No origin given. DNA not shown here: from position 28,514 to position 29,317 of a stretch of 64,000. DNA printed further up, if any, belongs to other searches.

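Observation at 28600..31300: Probable horizontally acquired block: 60% GC glycine-zipper lipoprotein, ATL protein and PIF1 helicase with HTH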

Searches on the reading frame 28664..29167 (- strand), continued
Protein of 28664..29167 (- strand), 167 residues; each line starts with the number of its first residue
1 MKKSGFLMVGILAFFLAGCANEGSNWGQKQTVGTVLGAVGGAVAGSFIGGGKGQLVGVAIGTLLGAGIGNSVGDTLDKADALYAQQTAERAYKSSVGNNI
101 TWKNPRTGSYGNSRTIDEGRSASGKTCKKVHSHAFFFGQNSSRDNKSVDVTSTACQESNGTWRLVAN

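Call 24: search_solved_structures(query=window:28664-29167:-, max_evalue=1, show_alignments=2)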
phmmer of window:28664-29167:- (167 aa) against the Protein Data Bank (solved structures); distinct sequences matched with E-value up to 1: 3.
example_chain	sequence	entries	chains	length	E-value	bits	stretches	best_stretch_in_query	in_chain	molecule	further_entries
6x65_N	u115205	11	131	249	0.015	18.5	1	3-65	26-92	Outer membrane protein, OmpA family protein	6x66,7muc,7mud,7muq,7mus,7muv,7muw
2r8v_A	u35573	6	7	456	0.048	16.9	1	25-114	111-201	Putative acetylglutamate synthase | Amino-acid acetyltransferase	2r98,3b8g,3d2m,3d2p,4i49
1mo0_A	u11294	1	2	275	0.56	13.4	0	68-134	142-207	Triosephosphate isomerase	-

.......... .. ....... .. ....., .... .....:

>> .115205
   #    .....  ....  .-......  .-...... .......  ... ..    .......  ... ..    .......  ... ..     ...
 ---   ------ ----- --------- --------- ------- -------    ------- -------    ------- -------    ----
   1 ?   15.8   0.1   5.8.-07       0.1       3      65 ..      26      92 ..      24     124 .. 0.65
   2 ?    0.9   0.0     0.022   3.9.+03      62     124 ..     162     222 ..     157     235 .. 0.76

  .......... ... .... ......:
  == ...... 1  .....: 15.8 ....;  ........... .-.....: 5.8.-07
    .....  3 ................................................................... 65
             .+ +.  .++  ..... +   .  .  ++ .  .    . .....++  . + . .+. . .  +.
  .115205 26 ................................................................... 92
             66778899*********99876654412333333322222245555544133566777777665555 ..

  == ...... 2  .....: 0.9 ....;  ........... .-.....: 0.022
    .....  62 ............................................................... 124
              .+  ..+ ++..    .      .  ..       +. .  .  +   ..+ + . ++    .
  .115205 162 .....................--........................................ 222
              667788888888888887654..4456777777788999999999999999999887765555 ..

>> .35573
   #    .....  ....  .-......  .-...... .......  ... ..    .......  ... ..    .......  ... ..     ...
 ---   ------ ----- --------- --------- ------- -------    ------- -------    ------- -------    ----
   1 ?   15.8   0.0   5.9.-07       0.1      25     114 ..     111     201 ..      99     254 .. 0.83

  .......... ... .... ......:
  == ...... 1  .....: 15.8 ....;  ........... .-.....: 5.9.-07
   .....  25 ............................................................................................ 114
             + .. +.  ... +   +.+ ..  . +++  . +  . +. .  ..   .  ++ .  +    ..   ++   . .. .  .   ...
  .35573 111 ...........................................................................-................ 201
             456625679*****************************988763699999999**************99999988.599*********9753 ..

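Call 29: find_related_loci(query=A2, collection=metagenome_contigs, flank=8000)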
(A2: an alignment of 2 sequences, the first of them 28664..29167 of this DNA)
Query A2 (167 aa) in metagenome_contigs; peptide patterns used: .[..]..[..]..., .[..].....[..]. (x = any residue, [..] = any of these).
71 stretches matched a pattern, but none encodes a relative of the query by tblastn (E <= 1e-3).

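Call 35: list_cluster_members(proteins=[P0001, P0003, P0004, P0006, P0015, P0017, P0030, P0034, P0242, P0121])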
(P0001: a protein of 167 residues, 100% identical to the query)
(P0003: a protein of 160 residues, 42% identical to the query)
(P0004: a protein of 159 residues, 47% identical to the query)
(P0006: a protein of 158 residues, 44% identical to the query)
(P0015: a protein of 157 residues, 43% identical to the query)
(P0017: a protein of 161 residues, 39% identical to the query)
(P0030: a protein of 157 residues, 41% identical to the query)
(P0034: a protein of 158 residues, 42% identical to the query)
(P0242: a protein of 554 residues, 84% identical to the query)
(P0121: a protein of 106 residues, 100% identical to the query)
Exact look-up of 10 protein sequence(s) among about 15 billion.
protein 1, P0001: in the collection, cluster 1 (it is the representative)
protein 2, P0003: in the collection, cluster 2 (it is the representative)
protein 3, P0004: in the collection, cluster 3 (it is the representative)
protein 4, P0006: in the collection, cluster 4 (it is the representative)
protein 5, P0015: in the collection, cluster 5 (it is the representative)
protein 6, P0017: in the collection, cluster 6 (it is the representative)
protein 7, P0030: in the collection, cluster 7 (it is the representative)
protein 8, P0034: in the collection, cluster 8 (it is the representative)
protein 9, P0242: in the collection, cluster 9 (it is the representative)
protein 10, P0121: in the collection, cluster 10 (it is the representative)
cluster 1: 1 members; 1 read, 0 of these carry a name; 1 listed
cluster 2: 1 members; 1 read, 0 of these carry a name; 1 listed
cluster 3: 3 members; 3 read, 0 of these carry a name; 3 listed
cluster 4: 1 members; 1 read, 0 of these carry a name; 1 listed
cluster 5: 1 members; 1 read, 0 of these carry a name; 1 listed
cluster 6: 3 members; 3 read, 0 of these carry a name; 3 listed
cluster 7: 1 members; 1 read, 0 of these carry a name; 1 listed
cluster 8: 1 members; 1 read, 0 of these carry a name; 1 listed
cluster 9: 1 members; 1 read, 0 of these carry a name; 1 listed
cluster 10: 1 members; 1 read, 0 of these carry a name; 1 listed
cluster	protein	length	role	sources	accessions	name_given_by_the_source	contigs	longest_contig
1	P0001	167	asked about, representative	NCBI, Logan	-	-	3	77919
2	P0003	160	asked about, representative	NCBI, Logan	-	-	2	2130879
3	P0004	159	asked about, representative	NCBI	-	-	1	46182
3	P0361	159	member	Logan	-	-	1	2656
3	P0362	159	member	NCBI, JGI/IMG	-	-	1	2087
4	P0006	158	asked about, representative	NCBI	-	-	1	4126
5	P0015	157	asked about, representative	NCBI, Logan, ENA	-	-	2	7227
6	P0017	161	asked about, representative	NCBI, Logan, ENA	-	-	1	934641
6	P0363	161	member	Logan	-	-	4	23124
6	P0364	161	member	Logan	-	-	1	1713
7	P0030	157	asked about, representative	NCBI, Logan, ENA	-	-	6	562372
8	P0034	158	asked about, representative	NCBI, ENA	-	-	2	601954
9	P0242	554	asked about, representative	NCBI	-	-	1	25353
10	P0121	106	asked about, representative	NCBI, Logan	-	-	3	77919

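Call 36: find_encoding_contigs(protein=P0003, flank=5000, max_places=1)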
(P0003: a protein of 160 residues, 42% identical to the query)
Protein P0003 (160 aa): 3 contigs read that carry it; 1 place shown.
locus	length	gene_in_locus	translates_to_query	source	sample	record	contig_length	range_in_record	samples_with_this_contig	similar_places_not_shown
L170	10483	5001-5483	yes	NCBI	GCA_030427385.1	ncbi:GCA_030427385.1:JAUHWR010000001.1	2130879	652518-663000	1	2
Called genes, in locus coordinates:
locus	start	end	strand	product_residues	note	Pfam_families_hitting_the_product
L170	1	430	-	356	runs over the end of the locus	-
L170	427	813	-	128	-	PF01382:Avidin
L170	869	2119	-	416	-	PF00817:IMS, PF21999:IMS_HHH_1 (weak), PF11799:IMS_C (weak)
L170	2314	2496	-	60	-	PF14070:YjfB_motility (weak)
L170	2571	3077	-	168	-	-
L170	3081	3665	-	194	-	PF00072:Response_reg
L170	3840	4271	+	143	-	PF06262:Zincin_1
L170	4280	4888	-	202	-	PF12766:Pyridox_oxase_2, PF01243:PNPOx_N, PF10590:PNP_phzG_C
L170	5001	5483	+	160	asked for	PF13441:Gly-zipper_YMGG, PF05433:Rick_17kDa_Anti, PF13488:Gly-zipper_Omp (weak), PF16998:17kDa_Anti_2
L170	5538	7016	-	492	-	-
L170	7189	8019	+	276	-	PF00106:adh_short, PF13561:adh_short_C2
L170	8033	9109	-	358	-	PF01757:Acyl_transf_3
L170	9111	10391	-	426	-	PF11104:PilM_2 (faint), PF14450:FtsA (weak), PF02491:SHS2_FTSA, PF06723:MreB_Mbl, PF14450:FtsA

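Call 37: find_encoding_contigs(protein=P0004, flank=5000, max_places=1)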
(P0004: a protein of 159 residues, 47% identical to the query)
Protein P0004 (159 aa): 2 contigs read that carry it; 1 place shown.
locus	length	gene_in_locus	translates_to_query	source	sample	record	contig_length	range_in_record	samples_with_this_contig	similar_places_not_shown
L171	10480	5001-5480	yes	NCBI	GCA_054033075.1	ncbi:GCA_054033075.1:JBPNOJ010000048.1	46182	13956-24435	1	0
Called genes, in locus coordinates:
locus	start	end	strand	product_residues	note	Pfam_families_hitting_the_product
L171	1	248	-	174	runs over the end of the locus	PF04290:DctQ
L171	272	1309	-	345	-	PF03480:DctP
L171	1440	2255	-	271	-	PF02633:Creatininase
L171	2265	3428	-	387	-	PF01546:Peptidase_M20, PF07687:M20_dimer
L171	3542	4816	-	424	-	PF13424:TPR_12 (faint), PF00515:TPR_1 (faint), PF07719:TPR_2 (faint), PF13181:TPR_8 (faint), PF13414:TPR_11 (faint), PF13428:TPR_14 (faint), PF14559:TPR_19, PF05036:SPOR, +1 more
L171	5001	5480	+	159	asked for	PF13441:Gly-zipper_YMGG, PF05433:Rick_17kDa_Anti, PF16998:17kDa_Anti_2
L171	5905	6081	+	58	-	PF04964:Flp_Fap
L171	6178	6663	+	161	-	PF01478:Peptidase_A24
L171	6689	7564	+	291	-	PF08666:SAF (weak), PF16976:RcpC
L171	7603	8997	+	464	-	PF13629:T2SS-T3SS_pil_N, PF00263:Secretin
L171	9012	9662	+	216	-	PF09476:Pilus_CpaD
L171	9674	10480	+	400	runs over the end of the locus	PF01656:CbiA, PF06564:CBP_BcsQ (weak), PF10609:ParA, PF13614:AAA_31 (weak)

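Call 58: predict_structure(alignment_id=A4)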
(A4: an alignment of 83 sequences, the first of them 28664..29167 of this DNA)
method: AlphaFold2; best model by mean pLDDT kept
length: 167 residues; sequences in the alignment: 83
mean_pLDDT: 72.4   pTM: 0.56
mean pLDDT of the five models: 72.4, 72.2, 69.8, 69.6, 67.5
residues with pLDDT >= 90: 71; 70-90: 16; 50-70: 40; < 50: 40
segments of 3 or more residues with pLDDT < 50: 20-30, 35-41, 49-55, 71-73
pLDDT, mean of each block of 10 residues (from residue 1): 54 56 43 45 48 46 47 66 93 97 94 98 97 87 82 96 88
secondary structure, 60 per line:
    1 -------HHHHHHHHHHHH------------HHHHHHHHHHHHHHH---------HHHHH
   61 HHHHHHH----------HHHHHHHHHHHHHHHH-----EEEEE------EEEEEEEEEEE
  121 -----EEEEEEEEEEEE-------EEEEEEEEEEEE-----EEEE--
elements in order: H8-19 H32-46 H56-67 H78-93 E99-103 E110-120 E126-137 E145-156 E162-165

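Call 66: search_protein_families(library=padloc, proteins=[window:28664-29167:-], max_evalue=0.001)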
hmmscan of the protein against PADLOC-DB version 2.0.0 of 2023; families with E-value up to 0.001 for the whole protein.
window:28664-29167:- (167 aa): 0 families

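Call 67: search_dna_similar(query=window:28664-29167:-, collection=plasmids, mode=protein, max_rows=15)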
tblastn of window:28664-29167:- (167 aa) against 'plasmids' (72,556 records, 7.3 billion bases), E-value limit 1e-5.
Records with a match: 27; places in all: 34; records where one place covers at least 80% of the query: 8.
Best place of each record, by identity: <60% 27.
By first word of the organism name: Azospirillum 26; Skermanella 1.
By predicted mobility (MOB-suite, as given by PLSDB): non-mobilizable 20; mobilizable 7.
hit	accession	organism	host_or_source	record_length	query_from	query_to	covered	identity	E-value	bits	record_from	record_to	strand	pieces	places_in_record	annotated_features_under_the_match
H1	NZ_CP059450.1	Azospirillum brasilense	Prokaryotes,soil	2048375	1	166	99%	41.0%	2e-21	97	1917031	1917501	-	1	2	none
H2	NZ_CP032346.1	Azospirillum brasilense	soil sample,Agricultural field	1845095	1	166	99%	41.0%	2e-21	97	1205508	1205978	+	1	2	record has no annotation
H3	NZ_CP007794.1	Azospirillum argentinense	Triticum aestivum L.,Root,wheat ...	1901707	1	166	99%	41.0%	9e-21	95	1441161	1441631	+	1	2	record has no annotation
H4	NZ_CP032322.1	Azospirillum argentinense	soil sample,Agricultural field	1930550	1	166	99%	41.0%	9e-21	95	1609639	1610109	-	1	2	record has no annotation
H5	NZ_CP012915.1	Azospirillum brasilense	Digitaria eriantha,microbe,root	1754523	1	166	99%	41.0%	1e-20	94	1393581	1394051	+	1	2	none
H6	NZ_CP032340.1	Azospirillum brasilense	soil sample,Agricultural field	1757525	1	166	99%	41.0%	1e-20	94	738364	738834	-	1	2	none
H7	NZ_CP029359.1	Azospirillum thermophilum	cell culture,hot spring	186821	2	166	99%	40.6%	6e-19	90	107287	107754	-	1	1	RT0821/Lpp0805 family surface protein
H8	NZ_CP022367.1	Azospirillum sp. TSH58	single cell,paddy soils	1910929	1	166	99%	39.8%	3e-20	94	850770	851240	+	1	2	record has no annotation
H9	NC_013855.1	Azospirillum sp. B510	-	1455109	54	166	68%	39.8%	5e-13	73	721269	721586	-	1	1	record has no annotation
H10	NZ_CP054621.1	Azospirillum oryzae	cell culture,soil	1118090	54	166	68%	39.8%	2e-12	71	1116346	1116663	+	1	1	record has no annotation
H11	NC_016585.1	Azospirillum lipoferum 4B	-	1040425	54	166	68%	38.9%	9e-12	69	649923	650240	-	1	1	none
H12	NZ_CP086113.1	Skermanella rosea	single cell,hydrocarbon-contaminated ...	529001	54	165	67%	37.2%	1e-14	77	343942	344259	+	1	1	RT0821/Lpp0805 family surface protein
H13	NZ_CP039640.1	Azospirillum sp. TSH100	soil,soil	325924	54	165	67%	36.6%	4e-16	82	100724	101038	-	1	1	RT0821/Lpp0805 family surface protein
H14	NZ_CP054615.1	Azospirillum oryzae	cell culture,soil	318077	54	165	67%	36.6%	6e-16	81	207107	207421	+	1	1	RT0821/Lpp0805 family surface protein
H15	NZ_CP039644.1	Azospirillum sp. TSA2s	Soil,rice paddy soil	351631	54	165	67%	36.6%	6e-16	81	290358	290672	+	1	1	RT0821/Lpp0805 family surface protein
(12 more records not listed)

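Call 68: search_dna_similar(query=window:28664-29167:-, collection=phages, mode=protein, max_rows=8, max_evalue=0.001)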
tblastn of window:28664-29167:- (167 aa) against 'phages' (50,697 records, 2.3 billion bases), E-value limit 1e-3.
No match.
